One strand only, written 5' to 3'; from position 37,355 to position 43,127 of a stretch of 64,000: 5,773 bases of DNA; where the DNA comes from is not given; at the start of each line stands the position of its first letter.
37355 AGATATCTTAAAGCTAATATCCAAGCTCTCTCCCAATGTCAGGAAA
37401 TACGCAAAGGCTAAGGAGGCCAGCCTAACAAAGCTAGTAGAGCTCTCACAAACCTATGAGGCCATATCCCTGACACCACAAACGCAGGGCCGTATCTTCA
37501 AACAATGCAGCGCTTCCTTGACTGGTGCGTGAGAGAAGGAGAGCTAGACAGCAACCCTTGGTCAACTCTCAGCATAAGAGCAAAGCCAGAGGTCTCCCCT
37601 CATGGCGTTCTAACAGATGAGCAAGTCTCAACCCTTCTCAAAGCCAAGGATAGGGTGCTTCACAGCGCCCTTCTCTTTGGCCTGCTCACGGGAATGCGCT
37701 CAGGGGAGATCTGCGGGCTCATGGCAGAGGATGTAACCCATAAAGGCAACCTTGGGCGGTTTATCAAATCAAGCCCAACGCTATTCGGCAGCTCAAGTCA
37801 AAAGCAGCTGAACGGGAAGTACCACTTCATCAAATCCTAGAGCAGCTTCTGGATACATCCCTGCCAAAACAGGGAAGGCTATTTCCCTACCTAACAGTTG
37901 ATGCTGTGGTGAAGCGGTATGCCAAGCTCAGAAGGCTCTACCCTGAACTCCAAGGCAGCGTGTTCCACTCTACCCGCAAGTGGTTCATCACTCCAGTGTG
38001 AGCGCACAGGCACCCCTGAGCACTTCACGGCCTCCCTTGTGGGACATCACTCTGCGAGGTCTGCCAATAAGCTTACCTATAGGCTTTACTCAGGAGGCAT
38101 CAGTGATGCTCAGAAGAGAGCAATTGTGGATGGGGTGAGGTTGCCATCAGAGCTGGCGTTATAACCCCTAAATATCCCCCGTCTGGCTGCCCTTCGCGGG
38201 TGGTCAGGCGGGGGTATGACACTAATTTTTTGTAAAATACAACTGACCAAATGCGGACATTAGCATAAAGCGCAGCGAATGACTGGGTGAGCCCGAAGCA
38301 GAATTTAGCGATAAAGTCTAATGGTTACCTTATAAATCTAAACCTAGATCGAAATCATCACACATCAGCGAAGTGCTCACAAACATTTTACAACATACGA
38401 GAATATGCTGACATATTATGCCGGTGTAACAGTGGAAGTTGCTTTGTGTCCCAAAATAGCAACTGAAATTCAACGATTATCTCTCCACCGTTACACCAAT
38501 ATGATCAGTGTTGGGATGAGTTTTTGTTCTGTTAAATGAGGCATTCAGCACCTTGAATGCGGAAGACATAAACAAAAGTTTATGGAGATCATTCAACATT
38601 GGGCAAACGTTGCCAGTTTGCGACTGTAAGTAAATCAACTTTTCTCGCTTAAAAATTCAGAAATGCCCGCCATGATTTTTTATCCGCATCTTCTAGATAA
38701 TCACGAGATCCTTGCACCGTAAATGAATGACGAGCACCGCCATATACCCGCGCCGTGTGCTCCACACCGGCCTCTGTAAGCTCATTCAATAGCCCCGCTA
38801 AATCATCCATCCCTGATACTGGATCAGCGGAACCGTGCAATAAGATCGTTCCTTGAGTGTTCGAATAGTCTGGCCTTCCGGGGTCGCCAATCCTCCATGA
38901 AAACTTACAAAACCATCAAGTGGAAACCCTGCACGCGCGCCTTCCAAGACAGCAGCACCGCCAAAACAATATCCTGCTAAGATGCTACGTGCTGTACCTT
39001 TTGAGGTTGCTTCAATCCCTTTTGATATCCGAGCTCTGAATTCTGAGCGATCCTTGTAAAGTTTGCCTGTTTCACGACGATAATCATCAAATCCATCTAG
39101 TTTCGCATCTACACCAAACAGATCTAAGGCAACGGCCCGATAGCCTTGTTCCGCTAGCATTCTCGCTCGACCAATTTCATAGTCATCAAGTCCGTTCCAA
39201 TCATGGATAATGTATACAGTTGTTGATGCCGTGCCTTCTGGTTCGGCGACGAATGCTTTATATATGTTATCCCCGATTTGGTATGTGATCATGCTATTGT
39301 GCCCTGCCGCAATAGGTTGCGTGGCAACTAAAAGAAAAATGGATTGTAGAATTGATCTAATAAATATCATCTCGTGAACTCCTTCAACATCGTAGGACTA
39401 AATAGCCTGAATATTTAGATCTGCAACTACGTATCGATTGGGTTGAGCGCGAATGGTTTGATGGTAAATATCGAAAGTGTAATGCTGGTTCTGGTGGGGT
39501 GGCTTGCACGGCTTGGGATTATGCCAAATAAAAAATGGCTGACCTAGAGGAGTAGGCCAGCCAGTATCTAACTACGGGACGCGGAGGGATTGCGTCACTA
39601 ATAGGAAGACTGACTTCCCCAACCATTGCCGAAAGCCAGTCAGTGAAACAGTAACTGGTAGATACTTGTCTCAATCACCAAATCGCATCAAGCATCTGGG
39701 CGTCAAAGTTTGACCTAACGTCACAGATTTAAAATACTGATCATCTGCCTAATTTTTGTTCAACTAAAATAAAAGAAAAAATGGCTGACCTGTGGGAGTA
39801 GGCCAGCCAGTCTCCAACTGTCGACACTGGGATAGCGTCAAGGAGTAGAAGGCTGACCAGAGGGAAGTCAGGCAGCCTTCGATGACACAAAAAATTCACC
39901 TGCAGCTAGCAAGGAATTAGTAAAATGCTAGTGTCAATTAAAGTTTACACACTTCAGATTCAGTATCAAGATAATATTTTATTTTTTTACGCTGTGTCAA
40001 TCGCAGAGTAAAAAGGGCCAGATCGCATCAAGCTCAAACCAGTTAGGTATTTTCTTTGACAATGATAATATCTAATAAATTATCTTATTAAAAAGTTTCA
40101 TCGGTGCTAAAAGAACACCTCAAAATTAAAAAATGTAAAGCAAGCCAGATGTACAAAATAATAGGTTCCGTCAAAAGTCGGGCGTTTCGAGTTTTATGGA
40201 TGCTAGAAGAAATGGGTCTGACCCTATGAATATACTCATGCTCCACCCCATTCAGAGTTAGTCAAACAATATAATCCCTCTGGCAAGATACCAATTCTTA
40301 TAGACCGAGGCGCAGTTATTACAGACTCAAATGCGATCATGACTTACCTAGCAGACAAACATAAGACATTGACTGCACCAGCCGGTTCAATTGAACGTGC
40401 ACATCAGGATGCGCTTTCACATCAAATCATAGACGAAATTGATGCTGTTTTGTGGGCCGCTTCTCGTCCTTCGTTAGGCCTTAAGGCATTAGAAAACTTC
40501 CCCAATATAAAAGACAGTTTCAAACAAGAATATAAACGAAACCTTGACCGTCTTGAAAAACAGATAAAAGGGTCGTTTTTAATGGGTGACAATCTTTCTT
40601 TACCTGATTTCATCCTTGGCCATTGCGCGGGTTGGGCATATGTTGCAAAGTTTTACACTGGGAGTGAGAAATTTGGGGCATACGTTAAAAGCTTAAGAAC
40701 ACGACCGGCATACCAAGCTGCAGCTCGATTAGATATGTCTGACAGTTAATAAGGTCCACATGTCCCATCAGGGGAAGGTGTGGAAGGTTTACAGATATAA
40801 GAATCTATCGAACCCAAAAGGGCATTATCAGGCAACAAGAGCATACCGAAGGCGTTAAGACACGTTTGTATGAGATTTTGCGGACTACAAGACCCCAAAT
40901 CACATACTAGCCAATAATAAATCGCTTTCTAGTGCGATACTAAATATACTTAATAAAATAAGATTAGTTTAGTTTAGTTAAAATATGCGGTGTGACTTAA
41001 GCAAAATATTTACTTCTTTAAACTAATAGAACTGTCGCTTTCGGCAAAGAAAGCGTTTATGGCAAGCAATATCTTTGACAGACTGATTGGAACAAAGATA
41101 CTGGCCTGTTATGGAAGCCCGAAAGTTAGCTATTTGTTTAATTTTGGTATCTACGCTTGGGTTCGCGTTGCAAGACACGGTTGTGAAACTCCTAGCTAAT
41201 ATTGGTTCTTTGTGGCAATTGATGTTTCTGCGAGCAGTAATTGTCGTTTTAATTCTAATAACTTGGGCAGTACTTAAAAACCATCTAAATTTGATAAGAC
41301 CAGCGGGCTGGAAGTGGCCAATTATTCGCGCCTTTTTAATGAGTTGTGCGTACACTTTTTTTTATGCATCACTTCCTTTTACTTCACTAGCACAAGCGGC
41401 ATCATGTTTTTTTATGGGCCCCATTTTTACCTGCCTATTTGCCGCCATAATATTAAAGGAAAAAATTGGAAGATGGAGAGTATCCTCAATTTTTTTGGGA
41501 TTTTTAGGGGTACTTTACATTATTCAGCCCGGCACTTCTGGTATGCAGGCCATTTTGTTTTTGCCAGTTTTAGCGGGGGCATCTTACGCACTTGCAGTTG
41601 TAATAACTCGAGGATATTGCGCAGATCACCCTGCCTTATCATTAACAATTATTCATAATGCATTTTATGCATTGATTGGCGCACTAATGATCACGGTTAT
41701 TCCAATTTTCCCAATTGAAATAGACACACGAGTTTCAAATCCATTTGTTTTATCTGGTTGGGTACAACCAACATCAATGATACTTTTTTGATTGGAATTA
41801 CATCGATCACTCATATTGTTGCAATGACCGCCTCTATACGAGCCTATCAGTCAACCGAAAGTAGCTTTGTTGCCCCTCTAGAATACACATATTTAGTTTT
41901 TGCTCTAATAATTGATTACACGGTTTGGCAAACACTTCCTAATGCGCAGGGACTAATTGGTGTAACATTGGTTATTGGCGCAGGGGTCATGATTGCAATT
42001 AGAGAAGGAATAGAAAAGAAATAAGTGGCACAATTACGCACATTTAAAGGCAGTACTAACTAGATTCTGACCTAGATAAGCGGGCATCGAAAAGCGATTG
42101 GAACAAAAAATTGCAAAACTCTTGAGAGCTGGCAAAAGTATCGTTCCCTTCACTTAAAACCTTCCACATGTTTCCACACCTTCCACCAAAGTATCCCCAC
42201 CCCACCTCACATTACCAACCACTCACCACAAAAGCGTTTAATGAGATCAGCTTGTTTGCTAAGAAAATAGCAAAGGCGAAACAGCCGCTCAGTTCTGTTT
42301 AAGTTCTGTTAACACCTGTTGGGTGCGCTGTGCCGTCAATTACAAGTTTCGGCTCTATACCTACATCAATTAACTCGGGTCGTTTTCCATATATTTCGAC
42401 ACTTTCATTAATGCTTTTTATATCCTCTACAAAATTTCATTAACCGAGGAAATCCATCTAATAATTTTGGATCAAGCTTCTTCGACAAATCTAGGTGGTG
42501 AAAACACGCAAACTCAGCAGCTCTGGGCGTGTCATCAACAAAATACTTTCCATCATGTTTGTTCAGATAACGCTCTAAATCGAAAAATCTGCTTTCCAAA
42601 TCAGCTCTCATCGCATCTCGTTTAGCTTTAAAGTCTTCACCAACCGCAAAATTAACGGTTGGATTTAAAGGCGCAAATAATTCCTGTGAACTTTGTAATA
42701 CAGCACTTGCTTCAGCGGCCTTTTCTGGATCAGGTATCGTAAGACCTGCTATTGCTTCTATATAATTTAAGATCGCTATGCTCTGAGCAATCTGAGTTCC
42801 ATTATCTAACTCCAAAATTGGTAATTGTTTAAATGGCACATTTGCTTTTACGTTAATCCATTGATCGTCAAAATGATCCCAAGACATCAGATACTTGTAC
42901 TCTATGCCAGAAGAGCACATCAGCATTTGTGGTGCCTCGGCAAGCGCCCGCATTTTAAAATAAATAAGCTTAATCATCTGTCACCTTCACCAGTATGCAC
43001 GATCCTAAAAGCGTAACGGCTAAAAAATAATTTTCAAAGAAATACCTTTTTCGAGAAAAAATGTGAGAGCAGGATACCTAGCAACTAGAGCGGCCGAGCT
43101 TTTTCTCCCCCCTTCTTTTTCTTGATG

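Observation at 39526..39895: Tandem pair of homologous terminator-ended sRNA candidates with CU-rich (anti-Shine-Dalgarno-like) loops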

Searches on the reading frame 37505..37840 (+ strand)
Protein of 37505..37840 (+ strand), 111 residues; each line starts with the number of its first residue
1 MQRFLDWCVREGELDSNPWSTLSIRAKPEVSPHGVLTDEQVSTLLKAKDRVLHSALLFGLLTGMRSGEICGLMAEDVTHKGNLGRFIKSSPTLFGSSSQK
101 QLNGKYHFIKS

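Call 15: search_protein_families(library=pfam, proteins=[window:37505-37840:+])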
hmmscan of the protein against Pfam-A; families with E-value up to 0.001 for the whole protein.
window:37505-37840:+ (111 aa): 1 family
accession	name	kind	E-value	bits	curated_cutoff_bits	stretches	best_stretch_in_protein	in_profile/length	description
PF00589.27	Phage_integrase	-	0.00023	21.4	27.1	1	35-83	2-55/172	Phage integrase family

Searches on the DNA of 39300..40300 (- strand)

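Call 4: search_rna_families(source=window, start=39300, end=40300, threshold=evalue, max_evalue=10, show_alignments=3)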
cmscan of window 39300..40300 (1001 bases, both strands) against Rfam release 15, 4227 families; matches with E-value up to 10: 11.
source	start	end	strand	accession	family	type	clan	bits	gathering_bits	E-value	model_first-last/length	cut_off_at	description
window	39696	39776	+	RF02106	DLEU2_2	Gene; lncRNA;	-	21.3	45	4.7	1-90/90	no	Deleted in lymphocytic leukemia 2 conserved region 2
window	39957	39990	-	RF01376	CRISPR-DR63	Gene; CRISPR;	CL00015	20.8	37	2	1-37/37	no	CRISPR RNA direct repeat element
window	39520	39576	-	RF00752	mir-14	Gene; miRNA;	-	20.7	53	0.15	1-63/63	no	mir-14 microRNA precursor family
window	40027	40112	-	RF00353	snoR31_Z110_Z27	Gene; snRNA; snoRNA; CD-box;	-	20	45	8.3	1-97/97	no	Small nucleolar RNA snoR31/Z110/Z27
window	39925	40020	-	RF01617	ceN113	Gene; snRNA; snoRNA; CD-box;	-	18.6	40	3.9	1-131/131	no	Caenorhabditis snoRNA ceN113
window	39778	39855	-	RF02631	Hrs13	Gene; sRNA;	-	18.5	52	0.086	1-82/82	no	Hfq-regulated sRNA 13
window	39902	39994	-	RF01426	snoR126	Gene; snRNA; snoRNA; CD-box;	-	16.1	39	8.4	1-101/101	no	small nucleolar RNA snoR126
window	39701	39751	-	RF01312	sR9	Gene; snRNA; snoRNA; CD-box;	-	15.1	36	6.5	1-55/55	no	Small nucleolar RNA sR9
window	39768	39819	-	RF00752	mir-14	Gene; miRNA;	-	14.9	53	6.3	1-63/63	no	mir-14 microRNA precursor family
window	40195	40266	-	RF01881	Xist_exon4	Gene; lncRNA;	-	13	100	4.2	50-126/126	no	X-chromosome inactivation gene exon 4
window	39932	40037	-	RF02089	CLRN1-AS1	Gene; lncRNA;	-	11.6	48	3.8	1-79/79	no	CLRN1 antisense RNA 1 conserved region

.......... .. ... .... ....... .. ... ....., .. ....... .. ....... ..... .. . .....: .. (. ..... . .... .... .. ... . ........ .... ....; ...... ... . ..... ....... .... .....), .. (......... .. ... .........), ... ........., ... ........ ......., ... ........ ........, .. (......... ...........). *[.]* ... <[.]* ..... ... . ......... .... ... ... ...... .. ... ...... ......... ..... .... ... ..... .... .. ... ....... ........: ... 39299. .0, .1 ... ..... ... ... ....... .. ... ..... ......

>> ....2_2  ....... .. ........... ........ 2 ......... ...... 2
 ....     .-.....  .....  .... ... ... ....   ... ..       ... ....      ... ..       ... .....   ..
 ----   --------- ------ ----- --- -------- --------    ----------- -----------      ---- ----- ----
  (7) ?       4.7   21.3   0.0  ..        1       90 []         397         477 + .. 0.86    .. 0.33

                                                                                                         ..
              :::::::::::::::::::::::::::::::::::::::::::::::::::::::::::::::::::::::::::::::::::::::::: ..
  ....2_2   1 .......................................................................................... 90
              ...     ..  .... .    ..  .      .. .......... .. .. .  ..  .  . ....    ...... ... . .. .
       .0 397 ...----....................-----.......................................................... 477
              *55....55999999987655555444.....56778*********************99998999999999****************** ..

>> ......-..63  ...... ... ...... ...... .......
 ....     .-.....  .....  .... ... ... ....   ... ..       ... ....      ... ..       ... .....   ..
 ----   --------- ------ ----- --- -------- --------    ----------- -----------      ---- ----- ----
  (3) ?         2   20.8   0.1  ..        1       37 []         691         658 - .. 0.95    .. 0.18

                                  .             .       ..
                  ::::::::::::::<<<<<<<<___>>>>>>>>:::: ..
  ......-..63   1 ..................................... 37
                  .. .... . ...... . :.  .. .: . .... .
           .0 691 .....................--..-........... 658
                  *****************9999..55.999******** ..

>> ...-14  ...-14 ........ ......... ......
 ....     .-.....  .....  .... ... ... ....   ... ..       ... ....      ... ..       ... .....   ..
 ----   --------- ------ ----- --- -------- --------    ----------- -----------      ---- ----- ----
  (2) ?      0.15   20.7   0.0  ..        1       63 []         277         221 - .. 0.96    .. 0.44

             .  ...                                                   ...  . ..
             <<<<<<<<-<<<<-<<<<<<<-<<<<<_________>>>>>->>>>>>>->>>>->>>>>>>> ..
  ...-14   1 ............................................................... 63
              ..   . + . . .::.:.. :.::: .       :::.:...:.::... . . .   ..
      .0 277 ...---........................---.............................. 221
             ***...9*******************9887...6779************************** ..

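Call 32: search_dna_similar(query=window:39525-39900:-, collection=phages, mode=distant, max_evalue=0.001, max_rows=40)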
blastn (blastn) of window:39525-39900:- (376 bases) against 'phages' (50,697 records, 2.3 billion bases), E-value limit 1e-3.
No match.

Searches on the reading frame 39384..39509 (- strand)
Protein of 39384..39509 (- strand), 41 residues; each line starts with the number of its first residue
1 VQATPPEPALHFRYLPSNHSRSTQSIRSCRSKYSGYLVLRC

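Call 104: search_protein_families(library=pfam, proteins=[window:39384-39509:-], max_evalue=1)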
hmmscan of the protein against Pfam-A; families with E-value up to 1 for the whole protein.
window:39384-39509:- (41 aa): 1 family
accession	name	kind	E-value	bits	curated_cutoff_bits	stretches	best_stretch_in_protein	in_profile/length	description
PF14319.11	Zn_Tnp_IS91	-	0.051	14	26.3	1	13-41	13-41/90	Transposase zinc-binding domain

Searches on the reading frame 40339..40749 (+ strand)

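Call 15: search_protein_families(library=pfam, proteins=[window:40339-40749:+])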
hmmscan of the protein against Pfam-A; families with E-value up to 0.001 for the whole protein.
window:40339-40749:+ (136 aa): 2 families
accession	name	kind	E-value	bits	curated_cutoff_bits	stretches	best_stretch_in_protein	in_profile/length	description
PF13410.11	GST_C_2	-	2.5e-05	24.7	24.9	1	61-107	7-54/69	Glutathione S-transferase, C-terminal domain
PF00043.30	GST_C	-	9.1e-05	23.1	20.7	0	62-113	28-80/93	Glutathione S-transferase, C-terminal domain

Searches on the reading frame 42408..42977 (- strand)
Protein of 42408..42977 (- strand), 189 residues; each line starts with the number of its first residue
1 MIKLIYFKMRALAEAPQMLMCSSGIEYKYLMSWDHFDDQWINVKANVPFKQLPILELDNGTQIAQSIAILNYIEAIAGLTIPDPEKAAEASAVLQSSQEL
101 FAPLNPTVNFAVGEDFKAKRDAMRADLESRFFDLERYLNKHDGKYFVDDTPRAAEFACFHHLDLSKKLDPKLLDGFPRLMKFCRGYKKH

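Call 15: search_protein_families(library=pfam, proteins=[window:42408-42977:-])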
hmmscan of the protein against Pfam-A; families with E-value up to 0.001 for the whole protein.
window:42408-42977:- (189 aa): 4 families
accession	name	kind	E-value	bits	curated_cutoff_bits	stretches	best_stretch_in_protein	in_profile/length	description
PF02798.26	GST_N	-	4.2e-08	33.8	20.9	1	3-74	2-75/76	Glutathione S-transferase, N-terminal domain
PF14497.11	GST_C_3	-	3.2e-07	30.9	21.6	1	114-184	14-89/104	Glutathione S-transferase, C-terminal domain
PF00043.30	GST_C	-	0.00074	20.2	20.7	0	130-183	34-86/93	Glutathione S-transferase, C-terminal domain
PF13409.12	GST_N_2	-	0.001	20.1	25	0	23-75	15-69/70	Glutathione S-transferase, N-terminal domain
